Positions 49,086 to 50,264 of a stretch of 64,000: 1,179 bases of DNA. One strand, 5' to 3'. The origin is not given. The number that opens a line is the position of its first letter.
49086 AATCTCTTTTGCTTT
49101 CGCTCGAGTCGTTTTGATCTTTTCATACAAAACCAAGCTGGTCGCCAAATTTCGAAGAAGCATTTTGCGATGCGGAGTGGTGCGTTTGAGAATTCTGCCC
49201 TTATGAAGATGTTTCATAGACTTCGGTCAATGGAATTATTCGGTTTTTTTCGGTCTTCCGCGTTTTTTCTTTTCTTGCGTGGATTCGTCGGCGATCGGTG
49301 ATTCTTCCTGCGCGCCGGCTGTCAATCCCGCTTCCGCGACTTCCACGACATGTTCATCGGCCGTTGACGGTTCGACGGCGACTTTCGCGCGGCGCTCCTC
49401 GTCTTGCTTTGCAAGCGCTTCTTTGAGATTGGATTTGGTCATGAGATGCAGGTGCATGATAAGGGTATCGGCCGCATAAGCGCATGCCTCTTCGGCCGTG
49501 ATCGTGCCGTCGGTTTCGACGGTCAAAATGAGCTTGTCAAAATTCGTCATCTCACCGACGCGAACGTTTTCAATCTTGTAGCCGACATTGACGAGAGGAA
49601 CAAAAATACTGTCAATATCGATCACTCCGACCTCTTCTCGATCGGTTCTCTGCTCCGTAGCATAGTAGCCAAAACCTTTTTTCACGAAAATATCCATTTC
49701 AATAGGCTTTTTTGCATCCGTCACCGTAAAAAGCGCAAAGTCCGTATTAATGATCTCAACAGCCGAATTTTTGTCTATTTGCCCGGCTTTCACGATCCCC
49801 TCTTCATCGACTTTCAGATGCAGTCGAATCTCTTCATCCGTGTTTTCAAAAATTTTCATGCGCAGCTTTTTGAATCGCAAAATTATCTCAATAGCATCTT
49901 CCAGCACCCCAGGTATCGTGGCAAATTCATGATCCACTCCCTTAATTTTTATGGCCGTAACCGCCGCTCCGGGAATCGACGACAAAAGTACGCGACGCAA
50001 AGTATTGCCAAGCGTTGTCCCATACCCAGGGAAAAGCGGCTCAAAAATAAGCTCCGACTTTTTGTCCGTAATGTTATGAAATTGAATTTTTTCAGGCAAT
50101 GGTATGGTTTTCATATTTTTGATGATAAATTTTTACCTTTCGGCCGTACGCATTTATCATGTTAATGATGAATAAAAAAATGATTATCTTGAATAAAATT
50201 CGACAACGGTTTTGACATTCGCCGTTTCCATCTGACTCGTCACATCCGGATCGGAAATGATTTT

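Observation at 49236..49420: RpoA lacks a recognisable alpha-CTD and ends in an AT-hook-like tail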

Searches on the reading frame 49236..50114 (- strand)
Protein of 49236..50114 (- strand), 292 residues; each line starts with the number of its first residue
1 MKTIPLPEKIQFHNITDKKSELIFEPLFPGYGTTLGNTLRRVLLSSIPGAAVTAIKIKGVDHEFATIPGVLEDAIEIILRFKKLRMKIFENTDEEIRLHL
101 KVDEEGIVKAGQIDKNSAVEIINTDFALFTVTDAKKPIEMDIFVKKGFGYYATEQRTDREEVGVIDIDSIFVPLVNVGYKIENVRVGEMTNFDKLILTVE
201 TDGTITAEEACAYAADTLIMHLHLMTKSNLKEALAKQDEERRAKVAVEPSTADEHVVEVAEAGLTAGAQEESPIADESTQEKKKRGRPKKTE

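Call 3: search_protein_families(library=pfam, proteins=[window:49236-50114:-], max_evalue=10)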
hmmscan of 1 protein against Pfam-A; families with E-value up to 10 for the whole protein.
window:49236-50114:- (292 aa): 4 families
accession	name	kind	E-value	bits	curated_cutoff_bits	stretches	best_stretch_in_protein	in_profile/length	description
PF01000.31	RNA_pol_A_bac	-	2.9e-26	92.4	33.9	1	55-171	1-118/119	RNA polymerase Rpb3/RpoA insert domain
PF01193.29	RNA_pol_L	-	2.8e-22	78.7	24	1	25-222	1-74/74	RNA polymerase Rpb3/Rpb11 dimerisation domain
PF13656.11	RNA_pol_L_2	-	0.011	15.8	27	1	192-223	39-70/75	RNA polymerase Rpb3/Rpb11 dimerisation domain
PF02178.24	AT_hook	-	0.15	12.5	17.4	1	282-291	1-10/13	AT hook motif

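Call 4: search_protein_families(library=ncbifam, proteins=[window:49236-50114:-], max_evalue=10)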
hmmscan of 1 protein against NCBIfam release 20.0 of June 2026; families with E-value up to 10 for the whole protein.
window:49236-50114:- (292 aa): 11 families
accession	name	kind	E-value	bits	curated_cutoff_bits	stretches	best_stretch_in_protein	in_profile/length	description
NF003519.0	PRK05182.2-5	equivalog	5.5e-76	255.6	277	1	3-246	3-247/320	DNA-directed RNA polymerase subunit alpha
TIGR02027.1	rpoA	equivalog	2.6e-70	237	227.8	1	20-259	2-238/298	DNA-directed RNA polymerase subunit alpha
NF003513.0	PRK05182.1-2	equivalog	7.7e-69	232.2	302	1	6-241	11-246/338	DNA-directed RNA polymerase subunit alpha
NF003516.0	PRK05182.2-2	equivalog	4.2e-67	226.6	353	1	9-241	11-241/315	DNA-directed RNA polymerase subunit alpha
NF003515.0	PRK05182.2-1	equivalog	5.5e-66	223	406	1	17-245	18-248/314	DNA-directed RNA polymerase subunit alpha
NF003514.0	PRK05182.1-4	equivalog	8.2e-62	208.7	434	1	13-230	12-227/338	DNA-directed RNA polymerase subunit alpha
NF003517.0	PRK05182.2-3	equivalog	3e-59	200.7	356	1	4-241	8-249/344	DNA-directed RNA polymerase subunit alpha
NF003518.0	PRK05182.2-4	equivalog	1.5e-57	195.2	523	1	19-239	18-233/312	DNA-directed RNA polymerase subunit alpha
NF001988.0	PRK00783.1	equivalog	3.7e-05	23.5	153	2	182-225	216-257/266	DNA-directed RNA polymerase subunit D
NF002359.0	PRK01318.2-6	equivalog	0.0092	14.3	600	1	74-202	11-138/624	membrane protein insertase YidC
NF002233.0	PRK01146.1-1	equivalog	0.089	12.7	79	1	193-217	51-75/92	DNA-directed RNA polymerase subunit L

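Call 6: find_homologous_proteins(query=window:49236-50114:-, max_evalue=1e-10)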
Query window:49236-50114:- (292 aa): 7782 proteins with E <= 1e-10 among 8000 candidates; the best 120 are listed.
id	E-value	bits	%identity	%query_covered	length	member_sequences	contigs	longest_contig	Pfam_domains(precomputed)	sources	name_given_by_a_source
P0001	1.5e-183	626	100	100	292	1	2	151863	PF01000.32,PF01193.30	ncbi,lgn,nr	ncbi:MAG: DNA-directed RNA polymerase subunit alpha [Parcubacteria group bacterium]|nr:DNA-directed 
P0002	3.7e-90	320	62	81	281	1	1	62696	PF01000.32,PF01193.30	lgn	-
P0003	3.5e-76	274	50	100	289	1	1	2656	PF01000.32,PF01193.30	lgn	-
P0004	3.2e-74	268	55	83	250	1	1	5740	PF01000.32,PF01193.30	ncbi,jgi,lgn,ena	-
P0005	2.0e-73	265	52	88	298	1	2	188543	PF01000.32,PF01193.30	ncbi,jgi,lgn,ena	ncbi:MAG TPA: DNA-directed RNA polymerase subunit alpha [Patescibacteria group bacterium]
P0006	2.3e-73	265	54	79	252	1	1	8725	PF01000.32,PF01193.30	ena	-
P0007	6.7e-73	264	47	99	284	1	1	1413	PF01000.32,PF01193.30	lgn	-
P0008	2.8e-71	258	57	77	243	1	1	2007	PF01000.32,PF01193.30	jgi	jgi:DNA-directed RNA polymerase subunit alpha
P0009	4.9e-71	257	50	100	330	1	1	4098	PF01000.32,PF01193.30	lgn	-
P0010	3.8e-70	254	62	75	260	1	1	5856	PF01000.32,PF01193.30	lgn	-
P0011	6.0e-70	254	53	75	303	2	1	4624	PF01000.32,PF01193.30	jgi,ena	-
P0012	7.9e-70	253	56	77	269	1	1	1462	PF01000.32,PF01193.30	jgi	-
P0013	3.9e-69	251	54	83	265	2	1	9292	PF01000.32,PF01193.30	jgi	jgi:DNA-directed RNA polymerase subunit alpha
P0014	1.3e-68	249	53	77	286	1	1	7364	PF01000.32,PF01193.30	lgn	-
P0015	2.1e-68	249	52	79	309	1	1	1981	PF01000.32,PF03118.22,PF01193.30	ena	-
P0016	3.3e-68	248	47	100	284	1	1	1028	PF01000.32,PF01193.30,PF13656.12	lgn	-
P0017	4.0e-68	248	55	80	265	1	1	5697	PF01000.32,PF01193.30,PF13656.12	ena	-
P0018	4.3e-68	248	51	80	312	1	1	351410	PF01000.32,PF03118.22,PF01193.30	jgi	jgi:DNA-directed RNA polymerase subunit alpha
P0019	5.8e-68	247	48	87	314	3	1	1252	PF01000.32,PF03118.22,PF01193.30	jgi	-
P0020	8.0e-68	247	53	78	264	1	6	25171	PF01000.32,PF01193.30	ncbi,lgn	-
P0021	9.4e-68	247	56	77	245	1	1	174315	PF01000.32,PF01193.30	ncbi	-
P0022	9.6e-68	247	52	79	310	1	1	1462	PF01000.32,PF03118.22,PF01193.30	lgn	-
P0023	1.2e-67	246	48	91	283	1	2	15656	PF01000.32,PF01193.30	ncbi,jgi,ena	-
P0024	1.3e-67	246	60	75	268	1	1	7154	PF01000.32,PF01193.30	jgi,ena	-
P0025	1.7e-67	246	55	78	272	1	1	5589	PF01000.32,PF01193.30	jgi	jgi:DNA-directed RNA polymerase subunit alpha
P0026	1.7e-67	246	56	78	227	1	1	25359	PF01000.32,PF01193.30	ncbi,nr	ncbi:DNA-directed RNA polymerase subunit alpha [Candidatus Uhrbacteria bacterium]|nr:DNA-directed RN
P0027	2.1e-67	245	50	80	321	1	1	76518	PF01000.32,PF03118.22,PF01193.30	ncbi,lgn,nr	ncbi:MAG: DNA-directed RNA polymerase subunit alpha [bacterium]|nr:DNA-directed RNA polymerase subun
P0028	2.2e-67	245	52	83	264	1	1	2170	PF01000.32,PF01193.30,PF13656.12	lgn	-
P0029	2.3e-67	245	52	80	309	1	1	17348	PF01000.32,PF03118.22,PF01193.30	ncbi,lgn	-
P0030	2.6e-67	245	56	77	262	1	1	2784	PF01000.32,PF01193.30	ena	-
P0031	4.3e-67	244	45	100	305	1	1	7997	PF01000.32,PF01193.30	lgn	-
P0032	4.5e-67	244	49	99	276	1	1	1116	PF01000.32,PF01193.30,PF13656.12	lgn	-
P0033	4.6e-67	244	54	77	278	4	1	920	PF01000.32,PF01193.30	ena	-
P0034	5.1e-67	244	52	78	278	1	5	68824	PF01000.32,PF01193.30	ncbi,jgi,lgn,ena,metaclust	metaclust:\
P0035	5.1e-67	244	52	77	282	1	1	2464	PF01000.32,PF01193.30,PF13656.12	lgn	-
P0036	5.3e-67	244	50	80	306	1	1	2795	PF01000.32,PF14520.13,PF03118.22,PF01193.30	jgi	jgi:DNA-directed RNA polymerase subunit alpha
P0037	6.0e-67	244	46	99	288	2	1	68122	PF01000.32,PF01193.30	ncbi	-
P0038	7.2e-67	244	54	80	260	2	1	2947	PF01000.32,PF01193.30,PF13656.12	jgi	jgi:DNA-directed RNA polymerase subunit alpha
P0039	7.3e-67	244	49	100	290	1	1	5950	PF01000.32,PF01193.30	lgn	-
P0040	8.2e-67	244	51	80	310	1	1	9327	PF01000.32,PF03118.22,PF01193.30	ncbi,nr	ncbi:MAG: DNA-directed RNA polymerase subunit alpha [Candidatus Doudnabacteria bacterium]|nr:DNA-dir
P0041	8.3e-67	244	55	77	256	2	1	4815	PF01000.32,PF01193.30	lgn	-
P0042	8.5e-67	243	53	79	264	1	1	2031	PF01000.32,PF01193.30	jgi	jgi:DNA-directed RNA polymerase subunit alpha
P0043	9.0e-67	243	45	99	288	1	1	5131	PF01000.32,PF01193.30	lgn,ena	-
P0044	9.1e-67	243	53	80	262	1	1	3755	PF01000.32,PF01193.30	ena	-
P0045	1.1e-66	243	54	77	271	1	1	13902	PF01000.32,PF01193.30,PF13656.12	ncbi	-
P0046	1.1e-66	243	53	77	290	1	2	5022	PF01000.32,PF01193.30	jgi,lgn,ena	-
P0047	1.1e-66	243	53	75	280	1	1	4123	PF01000.32,PF01193.30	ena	-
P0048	1.4e-66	243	48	100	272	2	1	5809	PF01000.32,PF01193.30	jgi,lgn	-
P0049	1.4e-66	243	51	80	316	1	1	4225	PF01000.32,PF03118.22,PF01193.30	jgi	jgi:DNA-directed RNA polymerase subunit alpha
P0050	1.4e-66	243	46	99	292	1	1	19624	PF01000.32,PF01193.30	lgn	-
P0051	1.6e-66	243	48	83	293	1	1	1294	PF01000.32,PF01193.30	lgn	-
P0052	1.9e-66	242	46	100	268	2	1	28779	PF01000.32,PF01193.30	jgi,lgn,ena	-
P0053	2.1e-66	242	54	77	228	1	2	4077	PF01000.32,PF01193.30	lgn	-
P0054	2.1e-66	242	53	77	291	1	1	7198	PF01000.32,PF01193.30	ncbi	-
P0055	2.1e-66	242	53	80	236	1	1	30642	PF01000.32,PF01193.30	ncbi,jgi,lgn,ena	ncbi:MAG: DNA-directed RNA polymerase subunit alpha [Patescibacteria group bacterium]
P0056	2.2e-66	242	52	77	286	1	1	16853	PF01000.32,PF01193.30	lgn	-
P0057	2.2e-66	242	44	96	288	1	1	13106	PF01000.32,PF01193.30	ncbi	-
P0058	2.3e-66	242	53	80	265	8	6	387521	PF01000.32,PF01193.30,PF13656.12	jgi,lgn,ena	-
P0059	3.0e-66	242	52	77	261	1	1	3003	PF01000.32,PF01193.30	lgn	-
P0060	3.0e-66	242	49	92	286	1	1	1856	PF01000.32,PF01193.30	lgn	-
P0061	3.2e-66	242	48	91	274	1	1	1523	PF01000.32,PF01193.30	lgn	-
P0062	3.6e-66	241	52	77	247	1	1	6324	PF01000.32,PF01193.30,PF13656.12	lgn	-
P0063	4.1e-66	241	53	75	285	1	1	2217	PF01000.32,PF01193.30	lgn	-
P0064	4.2e-66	241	51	81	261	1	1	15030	PF01000.32,PF01193.30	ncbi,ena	-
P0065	4.4e-66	241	54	77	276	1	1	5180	PF01000.32,PF01193.30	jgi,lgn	jgi:DNA-directed RNA polymerase subunit alpha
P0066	4.6e-66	241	53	80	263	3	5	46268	PF01000.32,PF01193.30,PF13656.12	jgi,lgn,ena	jgi:DNA-directed RNA polymerase subunit alpha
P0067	5.2e-66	241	52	77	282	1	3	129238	PF01000.32,PF01193.30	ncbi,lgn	-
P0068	5.7e-66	241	48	99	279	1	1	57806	PF01000.32,PF01193.30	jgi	-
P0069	5.7e-66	241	50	82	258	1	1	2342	PF01000.32,PF01193.30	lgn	-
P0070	5.9e-66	241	51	82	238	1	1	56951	PF01000.32,PF01193.30,PF13656.12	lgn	-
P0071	6.7e-66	241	48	99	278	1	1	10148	PF01000.32,PF01193.30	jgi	jgi:DNA-directed RNA polymerase subunit alpha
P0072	8.3e-66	240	45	91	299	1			PF01000.32,PF03118.22,PF01193.30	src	-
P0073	8.9e-66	240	51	83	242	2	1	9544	PF01000.32,PF01193.30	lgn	-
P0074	9.0e-66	240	51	87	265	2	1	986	PF01000.32,PF01193.30,PF13656.12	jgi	jgi:DNA-directed RNA polymerase subunit alpha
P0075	9.8e-66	240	49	78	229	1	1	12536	PF01000.32,PF01193.30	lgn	-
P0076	1.0e-65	240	50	82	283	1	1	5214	PF01000.32,PF01193.30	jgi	jgi:DNA-directed RNA polymerase subunit alpha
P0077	1.4e-65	239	50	82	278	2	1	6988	PF01000.32,PF01193.30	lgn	-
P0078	1.4e-65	239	50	78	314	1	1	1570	PF01000.32,PF03118.22,PF01193.30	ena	-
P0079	1.5e-65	239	49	87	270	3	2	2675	PF01000.32,PF01193.30,PF13656.12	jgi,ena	-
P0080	1.8e-65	239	52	77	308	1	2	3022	PF01000.32,PF03118.22,PF01193.30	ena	-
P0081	2.0e-65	239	46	99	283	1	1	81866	PF01000.32,PF01193.30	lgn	-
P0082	2.2e-65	239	50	82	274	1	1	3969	PF01000.32,PF01193.30,PF13656.12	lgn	-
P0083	2.3e-65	239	52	78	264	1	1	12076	PF01000.32,PF01193.30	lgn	-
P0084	2.4e-65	239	52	78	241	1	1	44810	PF01000.32,PF01193.30,PF13656.12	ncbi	-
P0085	2.5e-65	239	50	82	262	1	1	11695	PF01000.32,PF01193.30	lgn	-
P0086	2.8e-65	239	51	90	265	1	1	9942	PF01000.32,PF01193.30,PF13656.12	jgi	jgi:DNA-directed RNA polymerase subunit alpha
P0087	3.0e-65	238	51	77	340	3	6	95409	PF01000.32,PF03118.22,PF01193.30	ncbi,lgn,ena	-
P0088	3.1e-65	238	56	77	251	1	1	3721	PF01000.32,PF01193.30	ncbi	-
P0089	3.5e-65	238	51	77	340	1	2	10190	PF01000.32,PF03118.22,PF01193.30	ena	-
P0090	3.5e-65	238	54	75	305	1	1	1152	PF01000.32,PF01193.30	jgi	jgi:DNA-directed RNA polymerase subunit alpha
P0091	3.7e-65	238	51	79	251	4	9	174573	PF01000.32,PF01193.30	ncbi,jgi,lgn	-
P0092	3.8e-65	238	45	99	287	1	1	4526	PF01000.32,PF01193.30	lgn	-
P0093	3.9e-65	238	46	99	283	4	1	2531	PF01000.32,PF01193.30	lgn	-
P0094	4.0e-65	238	53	78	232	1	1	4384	PF01000.32,PF01193.30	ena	-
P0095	4.2e-65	238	54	77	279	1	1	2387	PF01000.32,PF01193.30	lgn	-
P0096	4.2e-65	238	51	80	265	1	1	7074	PF01000.32,PF01193.30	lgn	-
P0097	4.6e-65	238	55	77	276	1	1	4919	PF01000.32,PF01193.30,PF13656.12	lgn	-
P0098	5.1e-65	238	50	83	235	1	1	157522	PF01000.32,PF01193.30,PF13656.12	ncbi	-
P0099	5.7e-65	237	52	78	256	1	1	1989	PF01000.32,PF01193.30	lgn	-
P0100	6.1e-65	237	52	78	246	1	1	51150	PF01000.32,PF01193.30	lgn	-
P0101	6.2e-65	237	52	82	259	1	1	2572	PF01000.32,PF01193.30,PF13656.12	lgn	-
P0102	6.3e-65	237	51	77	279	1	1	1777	PF01000.32,PF01193.30,PF13656.12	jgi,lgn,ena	-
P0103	6.4e-65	237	52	77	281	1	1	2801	PF01000.32,PF01193.30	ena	-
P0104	6.4e-65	237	52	77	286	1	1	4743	PF01000.32,PF01193.30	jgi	-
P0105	7.0e-65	237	52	77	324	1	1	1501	PF01000.32,PF03118.22,PF01193.30,PF13656.12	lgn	-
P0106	7.5e-65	237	53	78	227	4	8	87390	PF01000.32,PF01193.30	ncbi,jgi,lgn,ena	jgi:DNA-directed RNA polymerase subunit alpha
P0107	8.0e-65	237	46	100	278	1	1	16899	PF01000.32,PF01193.30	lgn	-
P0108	8.6e-65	237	53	77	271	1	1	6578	PF01000.32,PF01193.30,PF13656.12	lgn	-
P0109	9.9e-65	237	52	77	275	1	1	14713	PF01000.32,PF01193.30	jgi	jgi:DNA-directed RNA polymerase subunit alpha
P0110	1.1e-64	237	48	85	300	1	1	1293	PF01000.32,PF01193.30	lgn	-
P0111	1.1e-64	237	53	77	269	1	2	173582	PF01000.32,PF01193.30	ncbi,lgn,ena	-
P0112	1.2e-64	236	50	87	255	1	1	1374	PF01000.32,PF01193.30,PF13656.12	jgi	jgi:DNA-directed RNA polymerase subunit alpha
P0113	1.3e-64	236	47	95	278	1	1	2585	PF01000.32,PF01193.30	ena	-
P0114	1.3e-64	236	53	78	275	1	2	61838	PF01000.32,PF01193.30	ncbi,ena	-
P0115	1.3e-64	236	53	77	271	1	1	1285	PF01000.32,PF01193.30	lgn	-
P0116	1.3e-64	236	46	93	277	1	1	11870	PF01000.32,PF01193.30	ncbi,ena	-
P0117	1.4e-64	236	49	77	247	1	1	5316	PF01000.32,PF01193.30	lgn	-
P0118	1.5e-64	236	52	78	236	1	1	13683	PF01000.32,PF01193.30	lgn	-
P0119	1.5e-64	236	52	77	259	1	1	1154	PF01000.32,PF01193.30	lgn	-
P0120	1.5e-64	236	50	79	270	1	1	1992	PF01000.32,PF01193.30,PF13656.12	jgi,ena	-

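Call 25: search_protein_representatives(protein=window:49236-50114:-)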
Query: 292 residues. Proteins with E-value up to 0.001 (for the whole library): 8476; up to 1e-10: 4947; up to 1e-30: 882. The best 150 are listed.
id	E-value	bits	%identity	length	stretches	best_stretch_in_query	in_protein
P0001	4.9e-184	626.2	100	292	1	1-292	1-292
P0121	5.0e-84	298.3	40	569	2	20-229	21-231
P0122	2.7e-67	243.4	55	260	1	1-228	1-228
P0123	1.5e-64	234.5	54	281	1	18-227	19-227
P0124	2.0e-63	230.8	50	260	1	1-228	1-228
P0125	3.8e-63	229.8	39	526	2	22-227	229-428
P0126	9.8e-62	225.2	46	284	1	2-291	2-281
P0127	5.8e-61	222.7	47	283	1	1-290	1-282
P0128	6.5e-60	219.2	45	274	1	4-292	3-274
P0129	8.6e-59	215.6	43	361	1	1-271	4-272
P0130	7.7e-58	212.4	42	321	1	1-265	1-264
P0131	3.5e-57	210.3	44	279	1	1-257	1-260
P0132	2.0e-56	207.8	44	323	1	15-252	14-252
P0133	5.2e-56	206.4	42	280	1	4-283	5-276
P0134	5.4e-56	206.4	44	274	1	2-261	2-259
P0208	5.7e-46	173.5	38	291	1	16-291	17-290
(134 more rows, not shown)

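Call 28: find_related_loci(query=A1, collection=genome_contigs, flank=3000)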
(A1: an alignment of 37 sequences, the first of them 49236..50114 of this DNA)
Query A1 (292 aa) in genome_contigs; peptide patterns used: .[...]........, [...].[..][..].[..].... (x = any residue, [..] = any of these).
600 stretches matched a pattern (row limit reached: there are more); 599 encode a relative of the query (tblastn E <= 1e-3); the best 80 are kept; 80 distinct loci.
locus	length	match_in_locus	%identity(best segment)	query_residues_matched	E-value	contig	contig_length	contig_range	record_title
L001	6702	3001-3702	46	1-235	3e-69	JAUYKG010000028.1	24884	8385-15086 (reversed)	MAG: Candidatus Veblenbacteria bacterium isolate C24_metabat.bin.183 C24_k141_1058672, whole genome shotgun sequence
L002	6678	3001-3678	51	1-226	3e-68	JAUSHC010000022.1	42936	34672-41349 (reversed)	MAG: bacterium isolate E14_metabat.bin.167 E14_k141_1663744, whole genome shotgun sequence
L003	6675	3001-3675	51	1-225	1e-67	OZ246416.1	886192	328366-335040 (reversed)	MAG: uncultured Gammaproteobacteria bacterium isolate binchicken_co266_193 genome assembly, chromosome: 1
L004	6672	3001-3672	50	1-225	6e-66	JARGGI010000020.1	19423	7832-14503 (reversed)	MAG: Patescibacteria group bacterium isolate C14-28 NODE_20_length_19423_cov_19.792050, whole genome shotgun sequence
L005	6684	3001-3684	48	1-228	3e-63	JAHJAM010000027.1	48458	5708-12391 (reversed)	MAG: Patescibacteria group bacterium isolate Modern_marine.mb.212 Modern_marine.mb.212_k141_2320739, whole genome shotgu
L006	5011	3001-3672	48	2-225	2e-61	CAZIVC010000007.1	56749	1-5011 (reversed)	MAG TPA_asm: uncultured Gammaproteobacteria bacterium isolate SRP278252_co2_358 genome assembly, contig: NODE_913_length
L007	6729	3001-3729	44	1-240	6e-60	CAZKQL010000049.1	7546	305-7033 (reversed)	MAG TPA_asm: uncultured Gammaproteobacteria bacterium isolate SRP090828_co3_39 genome assembly, contig: NODE_2128_length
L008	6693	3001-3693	44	4-235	2e-58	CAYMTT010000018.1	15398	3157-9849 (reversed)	MAG TPA_asm: uncultured Candidatus Saccharibacteria bacterium isolate binchicken_co17_376 genome assembly, contig: NODE_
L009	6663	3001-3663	46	4-225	6e-58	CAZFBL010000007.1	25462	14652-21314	MAG TPA_asm: uncultured Candidatus Saccharibacteria bacterium isolate binchicken_co228_74 genome assembly, contig: NODE_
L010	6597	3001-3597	46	24-225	3e-56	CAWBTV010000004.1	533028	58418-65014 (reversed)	MAG: uncultured Chloroflexia bacterium isolate MFD04580.bin.2.124 genome assembly, contig: contig_23167, whole genome sh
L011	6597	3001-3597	50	26-226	3e-56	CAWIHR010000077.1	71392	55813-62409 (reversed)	MAG: uncultured Chloroflexia bacterium isolate MFD03726.bin.2.159 genome assembly, contig: contig_66834, whole genome sh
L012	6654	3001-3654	44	24-249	1e-55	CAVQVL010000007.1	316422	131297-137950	MAG: uncultured Chloroflexia bacterium isolate MFD09603.bin.2.85 genome assembly, contig: contig_24798, whole genome sho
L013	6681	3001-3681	44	1-228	1e-55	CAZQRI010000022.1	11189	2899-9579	MAG TPA_asm: uncultured Gammaproteobacteria bacterium isolate SRP298887_co1_343 genome assembly, contig: NODE_6376_lengt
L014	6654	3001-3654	47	6-222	2e-55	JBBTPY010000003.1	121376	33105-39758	MAG: Patescibacteria group bacterium isolate H52-bin120_1 H52_bin120_1_000000000003, whole genome shotgun sequence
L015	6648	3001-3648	46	22-240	4e-55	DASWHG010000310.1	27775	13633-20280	MAG TPA_asm: Anaerolineales bacterium isolate SMAG_U2836 k141_2520008, whole genome shotgun sequence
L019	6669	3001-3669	45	1-221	6e-54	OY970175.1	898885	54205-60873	MAG: uncultured bacterium isolate MFD03726.bin.c.4 genome assembly, chromosome: 1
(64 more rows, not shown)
